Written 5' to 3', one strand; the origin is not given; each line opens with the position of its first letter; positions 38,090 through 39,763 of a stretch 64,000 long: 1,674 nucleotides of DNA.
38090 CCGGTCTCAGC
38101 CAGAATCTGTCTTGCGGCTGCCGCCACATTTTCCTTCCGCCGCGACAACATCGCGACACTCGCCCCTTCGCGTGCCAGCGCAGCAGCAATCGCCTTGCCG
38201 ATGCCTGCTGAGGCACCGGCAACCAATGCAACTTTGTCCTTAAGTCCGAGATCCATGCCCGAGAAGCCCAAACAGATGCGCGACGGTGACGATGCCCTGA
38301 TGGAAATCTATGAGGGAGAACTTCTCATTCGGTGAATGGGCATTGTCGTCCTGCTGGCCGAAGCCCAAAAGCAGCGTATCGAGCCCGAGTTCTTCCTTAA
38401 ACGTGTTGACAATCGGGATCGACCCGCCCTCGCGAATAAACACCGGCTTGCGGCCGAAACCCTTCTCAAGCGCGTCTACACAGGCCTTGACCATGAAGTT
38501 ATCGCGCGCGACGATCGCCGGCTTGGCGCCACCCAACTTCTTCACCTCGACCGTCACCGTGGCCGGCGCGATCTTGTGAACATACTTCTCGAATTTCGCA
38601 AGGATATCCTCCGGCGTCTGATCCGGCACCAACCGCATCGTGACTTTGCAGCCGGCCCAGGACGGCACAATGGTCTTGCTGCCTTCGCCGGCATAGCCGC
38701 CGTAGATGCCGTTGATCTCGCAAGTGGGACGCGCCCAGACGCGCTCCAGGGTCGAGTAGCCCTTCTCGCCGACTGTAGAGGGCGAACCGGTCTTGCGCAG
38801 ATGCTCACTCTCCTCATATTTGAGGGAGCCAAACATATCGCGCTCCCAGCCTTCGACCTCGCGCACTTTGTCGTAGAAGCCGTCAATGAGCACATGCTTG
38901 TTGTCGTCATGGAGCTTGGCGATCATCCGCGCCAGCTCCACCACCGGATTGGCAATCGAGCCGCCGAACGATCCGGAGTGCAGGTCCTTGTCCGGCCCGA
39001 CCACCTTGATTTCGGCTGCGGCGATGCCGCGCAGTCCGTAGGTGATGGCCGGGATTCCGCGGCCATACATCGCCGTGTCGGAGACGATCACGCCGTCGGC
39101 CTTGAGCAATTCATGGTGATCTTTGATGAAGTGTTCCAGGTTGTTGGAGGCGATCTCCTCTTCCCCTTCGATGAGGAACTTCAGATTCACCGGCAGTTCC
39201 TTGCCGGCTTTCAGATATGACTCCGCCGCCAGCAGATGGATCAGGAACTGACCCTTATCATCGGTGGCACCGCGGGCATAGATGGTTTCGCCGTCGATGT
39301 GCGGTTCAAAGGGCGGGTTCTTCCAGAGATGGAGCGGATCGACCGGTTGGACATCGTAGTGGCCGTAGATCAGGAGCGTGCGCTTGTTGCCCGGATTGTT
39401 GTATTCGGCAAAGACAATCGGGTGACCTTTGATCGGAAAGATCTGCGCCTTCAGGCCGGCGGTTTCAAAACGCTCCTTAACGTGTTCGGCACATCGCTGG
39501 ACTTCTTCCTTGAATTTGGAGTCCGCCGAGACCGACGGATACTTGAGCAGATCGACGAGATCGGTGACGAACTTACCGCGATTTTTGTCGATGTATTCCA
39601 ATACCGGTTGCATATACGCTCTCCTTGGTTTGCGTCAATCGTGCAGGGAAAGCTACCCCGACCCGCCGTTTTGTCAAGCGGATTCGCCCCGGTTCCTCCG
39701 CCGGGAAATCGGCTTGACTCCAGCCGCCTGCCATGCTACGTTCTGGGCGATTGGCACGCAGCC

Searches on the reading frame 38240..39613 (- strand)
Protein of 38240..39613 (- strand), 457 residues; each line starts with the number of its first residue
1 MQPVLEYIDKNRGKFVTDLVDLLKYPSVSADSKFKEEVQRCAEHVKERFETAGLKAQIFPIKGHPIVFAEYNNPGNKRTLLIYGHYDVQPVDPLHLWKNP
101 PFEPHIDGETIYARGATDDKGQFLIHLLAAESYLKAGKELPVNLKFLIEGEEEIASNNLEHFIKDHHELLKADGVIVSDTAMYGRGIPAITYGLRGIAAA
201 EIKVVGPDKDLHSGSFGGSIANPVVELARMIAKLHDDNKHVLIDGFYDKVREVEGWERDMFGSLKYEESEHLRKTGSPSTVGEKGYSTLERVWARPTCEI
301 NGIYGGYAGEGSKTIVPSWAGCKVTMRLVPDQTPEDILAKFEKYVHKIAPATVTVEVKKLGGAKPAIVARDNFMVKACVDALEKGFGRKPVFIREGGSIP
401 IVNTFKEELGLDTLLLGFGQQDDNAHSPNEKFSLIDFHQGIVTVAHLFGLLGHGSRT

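Call 4: search_protein_families(library=pfam, proteins=[window:38240-39613:-], max_evalue=0.01)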
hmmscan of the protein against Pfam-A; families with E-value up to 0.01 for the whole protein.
window:38240-39613:- (457 aa): 3 families
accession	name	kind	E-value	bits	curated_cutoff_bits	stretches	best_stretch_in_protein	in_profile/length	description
PF01546.33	Peptidase_M20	-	5e-30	105.4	24.6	1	81-447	1-203/206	Peptidase family M20/M25/M40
PF07687.19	M20_dimer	-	1.7e-19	70.2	21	1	192-351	1-105/107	Peptidase dimerisation domain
PF04389.22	Peptidase_M28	-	0.00012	22.3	21.3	1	69-193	4-107/193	Peptidase family M28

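Call 5: search_protein_families(library=ncbifam, proteins=[window:38240-39613:-], max_evalue=0.01)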
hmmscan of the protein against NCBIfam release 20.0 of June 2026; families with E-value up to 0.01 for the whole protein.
window:38240-39613:- (457 aa): 45 families (the best 25 are shown)
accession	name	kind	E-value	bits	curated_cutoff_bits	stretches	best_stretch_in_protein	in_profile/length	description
NF006053.0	PRK08201.1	equivalog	4.5e-159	530.2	441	1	2-449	3-451/458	dipeptidase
NF006579.0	PRK09104.1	subfamily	2.9e-150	501.3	327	1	1-449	6-460/465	hypothetical protein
NF005034.0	PRK06446.1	subfamily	8e-103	344.5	369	1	16-447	5-429/436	hypothetical protein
NF005914.0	PRK07907.1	subfamily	1.1e-89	301.4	300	1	4-448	9-450/456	hypothetical protein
NF005478.0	PRK07079.1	subfamily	2.4e-55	188.3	330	1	11-453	15-456/469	hypothetical protein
NF006399.0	PRK08651.1-2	equivalog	1.2e-41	143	381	2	15-240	6-219/405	succinyl-diaminopimelate desuccinylase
TIGR01910.1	DapE-ArgE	subfamily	4.1e-30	105.2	217.6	2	20-240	5-218/373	ArgE/DapE family deacylase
NF010589.0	PRK13983.1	equivalog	1.1e-26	93.7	333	2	2-180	3-190/409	M20 family metallo-hydrolase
NF009557.0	PRK13009.1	equivalog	1.3e-24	87.1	284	1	20-236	10-217/377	succinyl-diaminopimelate desuccinylase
NF006400.0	PRK08651.1-3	equivalog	1.5e-23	83.3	374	2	75-207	81-207/410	succinyl-diaminopimelate desuccinylase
TIGR01246.1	dapE_proteo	equivalog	3.3e-22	79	361.8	1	20-235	6-212/370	succinyl-diaminopimelate desuccinylase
NF005710.0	PRK07522.1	subfamily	3.8e-20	72.4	412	2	31-248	21-230/391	acetylornithine deacetylase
TIGR01892.1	AcOrn-deacetyl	equivalog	2.4e-18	66.3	297.7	2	39-240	18-209/365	acetylornithine deacetylase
TIGR01887.1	dipeptidaselike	subfamily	1.7e-16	60.5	207.95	1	14-225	3-205/447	Sapep family Mn(2+)-dependent dipeptidase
NF006365.0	PRK08588.1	subfamily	3.5e-16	59.5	289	1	32-440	21-369/383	succinyl-diaminopimelate desuccinylase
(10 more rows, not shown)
